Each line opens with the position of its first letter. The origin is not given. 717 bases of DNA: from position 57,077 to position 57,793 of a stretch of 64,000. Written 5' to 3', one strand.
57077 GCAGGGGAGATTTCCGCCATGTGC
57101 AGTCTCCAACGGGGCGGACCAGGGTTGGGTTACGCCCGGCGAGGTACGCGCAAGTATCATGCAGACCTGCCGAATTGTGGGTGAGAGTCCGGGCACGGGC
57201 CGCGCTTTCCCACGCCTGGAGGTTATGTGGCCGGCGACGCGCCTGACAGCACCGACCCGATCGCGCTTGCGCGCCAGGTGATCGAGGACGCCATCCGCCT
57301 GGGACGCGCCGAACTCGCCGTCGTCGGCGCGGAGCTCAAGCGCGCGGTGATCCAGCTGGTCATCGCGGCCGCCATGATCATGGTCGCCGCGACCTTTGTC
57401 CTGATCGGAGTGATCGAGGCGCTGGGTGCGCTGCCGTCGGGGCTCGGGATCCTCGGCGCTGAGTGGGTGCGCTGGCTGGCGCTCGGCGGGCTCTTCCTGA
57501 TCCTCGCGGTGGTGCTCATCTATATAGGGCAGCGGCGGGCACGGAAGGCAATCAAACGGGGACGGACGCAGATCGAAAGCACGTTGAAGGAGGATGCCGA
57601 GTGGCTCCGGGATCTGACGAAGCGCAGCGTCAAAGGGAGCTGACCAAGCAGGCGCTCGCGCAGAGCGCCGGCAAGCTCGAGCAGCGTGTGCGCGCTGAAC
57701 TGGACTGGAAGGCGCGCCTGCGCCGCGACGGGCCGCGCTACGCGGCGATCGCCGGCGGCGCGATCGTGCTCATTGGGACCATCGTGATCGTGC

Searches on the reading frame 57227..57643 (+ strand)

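Call 21: search_protein_families(library=pfam, proteins=[window:57227-57643:+], max_evalue=0.01)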
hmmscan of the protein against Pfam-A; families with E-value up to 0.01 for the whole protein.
window:57227-57643:+ (138 aa): 3 families
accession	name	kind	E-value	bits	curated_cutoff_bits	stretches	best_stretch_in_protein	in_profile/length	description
PF07332.16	Phage_holin_3_6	-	5.1e-14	52.8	28.4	1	14-128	3-116/116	Putative Actinobacterial Holin-X, holin superfamily III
PF01545.26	Cation_efflux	-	0.0038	17.5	26.6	1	44-106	72-131/198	Cation efflux family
PF02361.21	CbiQ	-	0.0085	16.2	25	1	40-100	13-73/216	Cobalt transport protein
